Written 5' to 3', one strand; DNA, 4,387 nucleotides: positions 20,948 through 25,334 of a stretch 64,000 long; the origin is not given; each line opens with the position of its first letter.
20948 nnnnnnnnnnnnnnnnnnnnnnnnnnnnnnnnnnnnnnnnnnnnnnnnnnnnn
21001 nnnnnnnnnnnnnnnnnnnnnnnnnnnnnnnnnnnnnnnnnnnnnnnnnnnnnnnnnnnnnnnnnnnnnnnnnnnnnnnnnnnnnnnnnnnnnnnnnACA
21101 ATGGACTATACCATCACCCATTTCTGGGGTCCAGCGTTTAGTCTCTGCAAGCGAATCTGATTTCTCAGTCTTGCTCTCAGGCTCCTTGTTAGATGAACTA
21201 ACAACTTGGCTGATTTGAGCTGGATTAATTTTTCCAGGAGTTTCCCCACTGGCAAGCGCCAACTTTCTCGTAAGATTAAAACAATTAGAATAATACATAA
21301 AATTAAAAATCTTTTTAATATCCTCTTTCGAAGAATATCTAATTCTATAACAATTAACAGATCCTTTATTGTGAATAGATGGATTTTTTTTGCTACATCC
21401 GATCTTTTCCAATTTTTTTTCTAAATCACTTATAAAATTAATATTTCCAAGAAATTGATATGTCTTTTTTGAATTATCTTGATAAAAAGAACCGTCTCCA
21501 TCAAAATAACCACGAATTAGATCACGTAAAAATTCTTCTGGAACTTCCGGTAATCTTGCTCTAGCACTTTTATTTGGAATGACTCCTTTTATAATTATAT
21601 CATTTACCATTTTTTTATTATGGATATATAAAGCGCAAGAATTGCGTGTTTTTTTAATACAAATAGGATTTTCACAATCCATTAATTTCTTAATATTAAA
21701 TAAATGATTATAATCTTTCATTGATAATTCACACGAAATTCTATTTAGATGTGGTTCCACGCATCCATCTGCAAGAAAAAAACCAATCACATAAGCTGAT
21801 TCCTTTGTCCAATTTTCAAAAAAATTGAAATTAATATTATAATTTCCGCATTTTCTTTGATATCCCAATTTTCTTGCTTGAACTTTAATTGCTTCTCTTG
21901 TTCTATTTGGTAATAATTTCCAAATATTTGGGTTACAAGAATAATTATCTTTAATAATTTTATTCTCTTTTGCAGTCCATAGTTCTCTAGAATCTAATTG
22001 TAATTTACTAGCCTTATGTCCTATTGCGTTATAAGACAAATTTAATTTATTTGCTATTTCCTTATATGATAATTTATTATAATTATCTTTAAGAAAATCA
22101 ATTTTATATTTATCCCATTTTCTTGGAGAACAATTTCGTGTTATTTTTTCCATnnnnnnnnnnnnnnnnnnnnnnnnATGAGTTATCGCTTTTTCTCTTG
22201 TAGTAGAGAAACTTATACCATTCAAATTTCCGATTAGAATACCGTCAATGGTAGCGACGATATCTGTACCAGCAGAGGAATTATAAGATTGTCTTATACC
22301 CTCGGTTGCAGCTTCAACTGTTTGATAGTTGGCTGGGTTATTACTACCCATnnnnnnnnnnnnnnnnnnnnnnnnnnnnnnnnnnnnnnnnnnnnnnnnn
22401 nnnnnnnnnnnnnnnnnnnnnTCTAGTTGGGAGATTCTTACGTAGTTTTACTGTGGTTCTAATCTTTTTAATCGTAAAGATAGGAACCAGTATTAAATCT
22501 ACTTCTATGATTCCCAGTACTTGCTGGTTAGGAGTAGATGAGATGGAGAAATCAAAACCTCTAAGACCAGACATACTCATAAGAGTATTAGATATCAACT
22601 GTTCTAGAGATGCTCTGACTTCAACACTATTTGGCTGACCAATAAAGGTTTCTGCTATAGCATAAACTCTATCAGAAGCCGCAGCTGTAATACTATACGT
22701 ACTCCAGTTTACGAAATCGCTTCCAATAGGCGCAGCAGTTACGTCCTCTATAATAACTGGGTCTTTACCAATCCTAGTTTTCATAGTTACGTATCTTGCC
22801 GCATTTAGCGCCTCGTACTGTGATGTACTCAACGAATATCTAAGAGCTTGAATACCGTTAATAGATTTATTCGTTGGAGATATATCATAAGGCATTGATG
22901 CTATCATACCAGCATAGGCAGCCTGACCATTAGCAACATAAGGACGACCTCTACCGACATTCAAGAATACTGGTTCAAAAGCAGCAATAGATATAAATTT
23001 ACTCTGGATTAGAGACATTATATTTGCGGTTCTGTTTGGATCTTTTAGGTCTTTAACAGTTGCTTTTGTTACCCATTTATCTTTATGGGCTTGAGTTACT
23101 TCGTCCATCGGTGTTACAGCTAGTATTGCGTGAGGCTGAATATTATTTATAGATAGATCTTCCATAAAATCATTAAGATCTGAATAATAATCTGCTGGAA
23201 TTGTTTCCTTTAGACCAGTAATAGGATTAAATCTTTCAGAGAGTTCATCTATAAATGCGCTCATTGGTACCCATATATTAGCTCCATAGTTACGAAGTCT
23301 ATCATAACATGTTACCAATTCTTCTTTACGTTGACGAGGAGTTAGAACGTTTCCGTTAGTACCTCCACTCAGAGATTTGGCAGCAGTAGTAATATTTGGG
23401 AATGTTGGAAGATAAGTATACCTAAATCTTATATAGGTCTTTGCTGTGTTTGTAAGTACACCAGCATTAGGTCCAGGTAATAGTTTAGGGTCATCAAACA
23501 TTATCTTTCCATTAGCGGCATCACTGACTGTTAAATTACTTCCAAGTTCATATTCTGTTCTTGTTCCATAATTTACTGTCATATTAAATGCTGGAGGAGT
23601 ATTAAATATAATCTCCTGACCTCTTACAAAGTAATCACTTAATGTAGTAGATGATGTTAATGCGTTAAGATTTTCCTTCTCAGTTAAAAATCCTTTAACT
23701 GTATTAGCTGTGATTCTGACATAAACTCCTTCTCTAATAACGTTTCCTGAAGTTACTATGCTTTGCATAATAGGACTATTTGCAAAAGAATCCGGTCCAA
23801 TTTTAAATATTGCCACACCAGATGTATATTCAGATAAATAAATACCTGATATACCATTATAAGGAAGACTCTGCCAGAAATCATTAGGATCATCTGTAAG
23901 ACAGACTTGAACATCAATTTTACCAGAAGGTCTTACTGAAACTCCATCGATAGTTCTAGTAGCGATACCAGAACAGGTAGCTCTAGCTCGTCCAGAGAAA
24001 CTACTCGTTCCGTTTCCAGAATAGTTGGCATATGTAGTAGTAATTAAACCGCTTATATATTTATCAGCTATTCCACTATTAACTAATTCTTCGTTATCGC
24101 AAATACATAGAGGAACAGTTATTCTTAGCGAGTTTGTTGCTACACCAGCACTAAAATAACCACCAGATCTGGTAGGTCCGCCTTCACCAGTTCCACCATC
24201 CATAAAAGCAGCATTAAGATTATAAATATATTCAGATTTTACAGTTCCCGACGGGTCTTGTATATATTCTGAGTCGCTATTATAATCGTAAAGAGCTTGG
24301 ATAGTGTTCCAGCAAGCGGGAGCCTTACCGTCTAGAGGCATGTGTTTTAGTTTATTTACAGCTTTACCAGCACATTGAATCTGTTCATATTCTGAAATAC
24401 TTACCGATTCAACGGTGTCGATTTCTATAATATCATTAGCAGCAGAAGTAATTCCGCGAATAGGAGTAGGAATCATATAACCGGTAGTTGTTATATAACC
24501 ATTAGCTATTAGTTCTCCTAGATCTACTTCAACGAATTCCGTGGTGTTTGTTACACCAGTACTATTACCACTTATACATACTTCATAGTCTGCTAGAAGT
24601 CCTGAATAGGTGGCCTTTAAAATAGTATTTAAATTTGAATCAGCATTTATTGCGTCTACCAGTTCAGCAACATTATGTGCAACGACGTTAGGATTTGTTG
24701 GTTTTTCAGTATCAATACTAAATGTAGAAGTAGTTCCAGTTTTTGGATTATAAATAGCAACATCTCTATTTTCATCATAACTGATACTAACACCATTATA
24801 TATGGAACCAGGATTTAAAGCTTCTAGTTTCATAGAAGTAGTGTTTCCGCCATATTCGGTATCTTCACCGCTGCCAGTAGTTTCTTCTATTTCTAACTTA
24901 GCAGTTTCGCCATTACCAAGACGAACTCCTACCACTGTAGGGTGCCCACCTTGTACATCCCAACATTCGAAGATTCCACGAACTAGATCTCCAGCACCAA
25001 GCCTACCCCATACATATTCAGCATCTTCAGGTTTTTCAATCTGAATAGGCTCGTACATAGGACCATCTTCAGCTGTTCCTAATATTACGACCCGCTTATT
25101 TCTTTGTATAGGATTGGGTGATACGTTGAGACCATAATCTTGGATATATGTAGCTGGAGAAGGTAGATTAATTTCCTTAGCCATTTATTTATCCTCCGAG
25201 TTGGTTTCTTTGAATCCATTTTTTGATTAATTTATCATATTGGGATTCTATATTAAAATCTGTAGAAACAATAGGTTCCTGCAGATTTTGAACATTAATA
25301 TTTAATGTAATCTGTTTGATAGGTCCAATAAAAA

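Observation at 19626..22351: Major tail tube gene interrupted by two self-splicing group I introns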

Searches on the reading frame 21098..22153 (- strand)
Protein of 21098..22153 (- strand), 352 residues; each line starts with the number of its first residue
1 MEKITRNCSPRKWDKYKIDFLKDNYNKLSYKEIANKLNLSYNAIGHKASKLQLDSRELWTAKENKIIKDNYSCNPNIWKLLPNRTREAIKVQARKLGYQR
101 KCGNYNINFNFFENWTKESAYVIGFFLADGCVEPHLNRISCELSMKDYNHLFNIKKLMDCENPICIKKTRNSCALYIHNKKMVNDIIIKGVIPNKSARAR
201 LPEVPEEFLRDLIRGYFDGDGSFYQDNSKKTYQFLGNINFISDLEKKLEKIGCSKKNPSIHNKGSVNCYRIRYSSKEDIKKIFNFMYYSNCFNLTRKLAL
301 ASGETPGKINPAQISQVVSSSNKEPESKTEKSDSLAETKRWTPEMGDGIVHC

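Call 6: search_protein_families(library=pfam, proteins=[window:21098-22153:-], max_evalue=0.01)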
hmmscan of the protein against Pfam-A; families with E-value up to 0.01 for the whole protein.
window:21098-22153:- (352 aa): 3 families
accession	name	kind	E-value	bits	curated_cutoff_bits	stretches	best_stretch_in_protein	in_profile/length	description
PF14528.11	LAGLIDADG_3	-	8.5e-10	39.2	22.5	1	208-282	2-77/82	LAGLIDADG-like domain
PF14527.11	LAGLIDADG_WhiA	-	0.00026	21.5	23.2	0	119-186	2-70/93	WhiA LAGLIDADG-like domain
PF00961.24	LAGLIDADG_1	-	0.007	17.7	23.1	1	214-286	2-82/102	LAGLIDADG endonuclease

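Call 7: search_protein_families(library=phrogs, proteins=[window:21098-22153:-], max_evalue=0.01)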
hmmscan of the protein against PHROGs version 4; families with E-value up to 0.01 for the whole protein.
window:21098-22153:- (352 aa): 5 families
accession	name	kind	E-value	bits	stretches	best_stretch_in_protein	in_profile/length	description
phrog_4645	-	DNA, RNA and nucleotide metabolism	1e-49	170.4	1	29-302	7-301/308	endonuclease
phrog_323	-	transcription regulation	2.3e-12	48.1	1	11-72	95-162/319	transcriptional regulator, D5-like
phrog_14101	-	transcription regulation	1.4e-06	29.8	1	13-55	7-49/103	transcriptional regulator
phrog_1891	-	DNA, RNA and nucleotide metabolism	8.4e-05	23.1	1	2-56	41-95/255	HNH endonuclease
phrog_16121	-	unknown function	0.0061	17.8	0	13-49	5-41/124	-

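Call 48: find_homologous_proteins(query=window:21098-22153:-, max_evalue=1e-10)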
Query window:21098-22153:- (352 aa): 61 proteins with E <= 1e-10 among 1629 candidates.
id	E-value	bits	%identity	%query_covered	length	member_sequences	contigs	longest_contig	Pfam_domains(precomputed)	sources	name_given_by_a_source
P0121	6.9e-239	810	100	100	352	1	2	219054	PF14528.12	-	-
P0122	8.6e-164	563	71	100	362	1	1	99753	PF00961.25,PF14528.12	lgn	-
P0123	5.8e-151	520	67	96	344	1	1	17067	PF14528.12,PF07750.18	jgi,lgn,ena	-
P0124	4.7e-128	445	59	100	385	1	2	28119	PF14528.12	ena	-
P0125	2.1e-123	430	58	95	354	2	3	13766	PF14528.12,PF14527.12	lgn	-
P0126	1.4e-121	424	58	98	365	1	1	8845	PF14528.12,PF14527.12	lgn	-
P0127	1.6e-121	424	55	98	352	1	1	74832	PF14528.12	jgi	jgi:DNA-binding transcriptional regulator WhiA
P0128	3.6e-119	416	56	100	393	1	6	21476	PF14528.12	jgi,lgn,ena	-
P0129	7.1e-119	415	58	94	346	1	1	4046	PF14528.12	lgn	-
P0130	7.3e-119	415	56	96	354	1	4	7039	PF14528.12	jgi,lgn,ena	-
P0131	1.2e-117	411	56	91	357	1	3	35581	PF14528.12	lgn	-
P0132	1.4e-116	407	57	95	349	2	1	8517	PF14528.12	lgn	-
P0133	1.2e-113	398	58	91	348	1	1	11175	PF14528.12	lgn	-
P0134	1.2e-112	394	58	87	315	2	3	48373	PF14528.12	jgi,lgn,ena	-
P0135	1.3e-68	250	38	95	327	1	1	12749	PF14528.12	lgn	-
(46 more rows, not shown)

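Call 49: find_encoding_contigs(protein=P0122, flank=3500, max_places=1)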
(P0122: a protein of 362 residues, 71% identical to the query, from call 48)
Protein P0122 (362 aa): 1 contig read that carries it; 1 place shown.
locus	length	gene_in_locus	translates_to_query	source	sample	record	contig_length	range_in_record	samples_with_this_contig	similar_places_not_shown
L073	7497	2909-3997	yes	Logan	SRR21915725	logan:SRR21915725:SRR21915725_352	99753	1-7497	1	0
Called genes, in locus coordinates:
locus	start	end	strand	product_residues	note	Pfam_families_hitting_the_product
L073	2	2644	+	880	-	?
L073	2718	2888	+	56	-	-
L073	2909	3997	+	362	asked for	PF00961:LAGLIDADG_1 (weak), PF14528:LAGLIDADG_3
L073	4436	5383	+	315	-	PF14528:LAGLIDADG_3 (faint)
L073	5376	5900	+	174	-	-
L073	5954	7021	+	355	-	-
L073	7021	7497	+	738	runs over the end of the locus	PF01464:SLT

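Call 50: find_encoding_contigs(protein=P0123, flank=3500, max_places=1)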
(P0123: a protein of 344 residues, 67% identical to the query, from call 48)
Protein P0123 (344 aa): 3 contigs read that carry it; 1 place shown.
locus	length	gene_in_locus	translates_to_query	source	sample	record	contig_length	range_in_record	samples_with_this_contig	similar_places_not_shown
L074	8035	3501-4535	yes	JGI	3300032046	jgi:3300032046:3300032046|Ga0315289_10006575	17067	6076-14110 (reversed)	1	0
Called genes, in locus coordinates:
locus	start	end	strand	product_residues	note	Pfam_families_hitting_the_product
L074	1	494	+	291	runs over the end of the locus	-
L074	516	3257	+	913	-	-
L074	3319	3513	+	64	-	-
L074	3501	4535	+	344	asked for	PF07750:GcrA (faint), PF14528:LAGLIDADG_3 (faint)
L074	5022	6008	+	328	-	PF14528:LAGLIDADG_3 (faint)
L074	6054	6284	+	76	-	-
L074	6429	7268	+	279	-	PF03161:LAGLIDADG_2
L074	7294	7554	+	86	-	-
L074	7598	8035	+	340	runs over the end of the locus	-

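Call 51: find_encoding_contigs(protein=P0124, flank=3500, max_places=1)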
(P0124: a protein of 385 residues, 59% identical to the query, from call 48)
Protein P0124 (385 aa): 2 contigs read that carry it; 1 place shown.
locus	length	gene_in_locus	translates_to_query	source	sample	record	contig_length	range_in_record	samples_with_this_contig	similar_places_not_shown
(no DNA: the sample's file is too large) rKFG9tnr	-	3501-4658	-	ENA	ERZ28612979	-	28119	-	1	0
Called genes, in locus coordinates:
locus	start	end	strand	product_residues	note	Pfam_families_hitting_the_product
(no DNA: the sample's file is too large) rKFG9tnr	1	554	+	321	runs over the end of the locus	-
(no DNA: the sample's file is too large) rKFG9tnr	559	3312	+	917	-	-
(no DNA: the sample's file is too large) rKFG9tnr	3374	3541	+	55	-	-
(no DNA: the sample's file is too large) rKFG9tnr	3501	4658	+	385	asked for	PF14528:LAGLIDADG_3 (faint)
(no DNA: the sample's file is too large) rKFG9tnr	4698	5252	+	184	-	-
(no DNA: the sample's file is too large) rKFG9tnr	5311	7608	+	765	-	PF01079:Hint (weak), PF14890:Intein_splicing, PF14528:LAGLIDADG_3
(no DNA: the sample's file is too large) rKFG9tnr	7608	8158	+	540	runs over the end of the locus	-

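Call 52: find_encoding_contigs(protein=P0127, flank=3500, max_places=1)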
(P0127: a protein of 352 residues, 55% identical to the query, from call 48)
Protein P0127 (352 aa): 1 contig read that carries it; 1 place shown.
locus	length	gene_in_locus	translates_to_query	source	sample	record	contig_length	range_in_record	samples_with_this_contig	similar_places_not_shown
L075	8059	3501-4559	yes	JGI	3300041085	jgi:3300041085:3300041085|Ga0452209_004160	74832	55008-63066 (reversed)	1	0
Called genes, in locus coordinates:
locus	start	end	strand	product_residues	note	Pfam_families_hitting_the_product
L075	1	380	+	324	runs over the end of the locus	-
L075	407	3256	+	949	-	-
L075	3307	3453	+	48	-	-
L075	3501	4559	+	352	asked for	PF14528:LAGLIDADG_3 (faint)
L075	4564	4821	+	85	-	-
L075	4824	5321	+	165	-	-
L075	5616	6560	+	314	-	PF14528:LAGLIDADG_3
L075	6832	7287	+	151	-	-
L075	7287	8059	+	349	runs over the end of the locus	-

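Call 53: find_encoding_contigs(protein=P0128, flank=3500, max_places=1)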
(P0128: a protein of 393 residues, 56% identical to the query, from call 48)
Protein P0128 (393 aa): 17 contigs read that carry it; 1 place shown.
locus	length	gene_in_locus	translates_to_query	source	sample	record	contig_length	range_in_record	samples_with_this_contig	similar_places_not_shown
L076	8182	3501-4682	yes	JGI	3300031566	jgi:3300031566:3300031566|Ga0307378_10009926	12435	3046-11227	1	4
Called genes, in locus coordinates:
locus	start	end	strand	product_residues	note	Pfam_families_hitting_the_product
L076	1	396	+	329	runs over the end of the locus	-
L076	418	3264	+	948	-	-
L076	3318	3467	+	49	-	-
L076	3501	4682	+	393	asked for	PF14528:LAGLIDADG_3 (faint)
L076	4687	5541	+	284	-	PF14528:LAGLIDADG_3 (faint)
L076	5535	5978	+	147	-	-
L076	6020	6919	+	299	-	PF14528:LAGLIDADG_3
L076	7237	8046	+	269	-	-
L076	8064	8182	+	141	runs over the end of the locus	-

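Call 82: find_encoding_contigs(protein=P0134, flank=2500, max_places=1)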
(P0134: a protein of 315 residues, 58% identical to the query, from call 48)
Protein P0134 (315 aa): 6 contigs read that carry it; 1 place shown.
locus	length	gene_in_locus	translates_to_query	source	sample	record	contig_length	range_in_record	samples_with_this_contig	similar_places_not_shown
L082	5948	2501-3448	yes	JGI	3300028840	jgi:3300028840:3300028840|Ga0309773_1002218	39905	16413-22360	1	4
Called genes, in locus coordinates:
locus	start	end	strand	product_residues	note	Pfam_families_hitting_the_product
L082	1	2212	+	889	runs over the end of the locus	-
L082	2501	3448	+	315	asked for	PF14528:LAGLIDADG_3 (faint)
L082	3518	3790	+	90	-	-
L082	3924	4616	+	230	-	PF03161:LAGLIDADG_2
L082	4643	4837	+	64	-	-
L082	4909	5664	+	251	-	PF14528:LAGLIDADG_3 (faint)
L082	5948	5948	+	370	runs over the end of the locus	-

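Call 83: find_encoding_contigs(protein=P0125, flank=2500, max_places=1)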
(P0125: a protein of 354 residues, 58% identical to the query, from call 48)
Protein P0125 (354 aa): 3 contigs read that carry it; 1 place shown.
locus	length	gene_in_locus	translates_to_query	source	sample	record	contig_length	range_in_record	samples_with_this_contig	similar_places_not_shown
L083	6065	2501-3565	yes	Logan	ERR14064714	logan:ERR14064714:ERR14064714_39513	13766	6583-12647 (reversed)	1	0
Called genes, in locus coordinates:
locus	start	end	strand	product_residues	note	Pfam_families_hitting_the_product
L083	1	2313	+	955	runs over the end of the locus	PF10758:DUF2586 (faint)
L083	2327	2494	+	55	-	-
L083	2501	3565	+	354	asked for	PF14527:LAGLIDADG_WhiA (faint), PF14528:LAGLIDADG_3 (faint)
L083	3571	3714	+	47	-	-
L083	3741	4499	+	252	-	PF14528:LAGLIDADG_3 (faint)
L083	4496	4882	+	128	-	-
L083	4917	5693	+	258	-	PF14528:LAGLIDADG_3 (faint), PF00961:LAGLIDADG_1 (faint)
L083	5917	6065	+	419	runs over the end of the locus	-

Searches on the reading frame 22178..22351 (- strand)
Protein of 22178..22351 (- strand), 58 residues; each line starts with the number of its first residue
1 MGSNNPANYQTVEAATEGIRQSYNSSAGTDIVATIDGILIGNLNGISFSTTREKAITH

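Call 6: search_protein_families(library=pfam, proteins=[window:22178-22351:-], max_evalue=0.01)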
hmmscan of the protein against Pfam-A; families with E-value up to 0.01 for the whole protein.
window:22178-22351:- (58 aa): 0 families

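Call 7: search_protein_families(library=phrogs, proteins=[window:22178-22351:-], max_evalue=0.01)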
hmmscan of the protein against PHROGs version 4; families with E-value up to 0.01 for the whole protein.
window:22178-22351:- (58 aa): 1 family
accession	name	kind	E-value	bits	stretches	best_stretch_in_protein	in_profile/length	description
phrog_9206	-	head and packaging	4e-05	23.4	1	15-55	14-54/501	major head protein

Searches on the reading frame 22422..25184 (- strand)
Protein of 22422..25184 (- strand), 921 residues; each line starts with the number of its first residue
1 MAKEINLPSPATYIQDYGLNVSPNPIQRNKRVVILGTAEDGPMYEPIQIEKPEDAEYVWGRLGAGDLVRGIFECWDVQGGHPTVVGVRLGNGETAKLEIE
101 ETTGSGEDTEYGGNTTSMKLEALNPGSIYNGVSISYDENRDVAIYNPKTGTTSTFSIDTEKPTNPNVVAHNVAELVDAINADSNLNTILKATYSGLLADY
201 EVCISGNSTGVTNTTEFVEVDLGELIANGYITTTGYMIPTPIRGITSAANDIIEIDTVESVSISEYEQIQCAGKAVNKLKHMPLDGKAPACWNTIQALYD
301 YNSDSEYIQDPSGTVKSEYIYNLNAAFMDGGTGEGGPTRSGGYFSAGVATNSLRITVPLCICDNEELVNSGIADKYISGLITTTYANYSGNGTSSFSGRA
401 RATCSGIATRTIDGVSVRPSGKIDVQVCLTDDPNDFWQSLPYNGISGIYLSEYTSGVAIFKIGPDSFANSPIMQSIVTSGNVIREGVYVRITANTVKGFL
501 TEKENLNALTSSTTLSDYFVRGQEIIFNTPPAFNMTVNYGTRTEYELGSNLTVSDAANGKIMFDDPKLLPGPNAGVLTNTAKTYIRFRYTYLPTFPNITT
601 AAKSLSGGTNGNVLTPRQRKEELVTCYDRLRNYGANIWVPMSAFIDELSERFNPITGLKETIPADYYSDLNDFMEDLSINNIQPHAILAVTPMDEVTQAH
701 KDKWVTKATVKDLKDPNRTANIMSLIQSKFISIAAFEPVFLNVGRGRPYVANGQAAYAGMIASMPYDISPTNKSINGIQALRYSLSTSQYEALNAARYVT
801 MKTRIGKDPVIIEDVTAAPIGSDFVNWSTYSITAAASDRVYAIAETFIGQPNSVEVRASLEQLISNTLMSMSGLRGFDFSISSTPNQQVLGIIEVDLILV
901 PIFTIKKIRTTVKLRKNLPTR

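Call 6: search_protein_families(library=pfam, proteins=[window:22422-25184:-], max_evalue=0.01)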
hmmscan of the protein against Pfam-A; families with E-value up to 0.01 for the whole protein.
window:22422-25184:- (921 aa): 0 families

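Call 7: search_protein_families(library=phrogs, proteins=[window:22422-25184:-], max_evalue=0.01)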
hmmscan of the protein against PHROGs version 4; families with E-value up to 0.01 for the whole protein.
window:22422-25184:- (921 aa): 3 families
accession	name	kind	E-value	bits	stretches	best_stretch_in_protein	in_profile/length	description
phrog_16991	-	tail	2.2e-37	129.9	2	728-916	578-774/777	tail sheath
phrog_279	-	tail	5.8e-21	75.8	2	27-217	32-203/489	tail sheath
phrog_10244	-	tail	3.2e-05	24.3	1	755-912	265-425/431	tail sheath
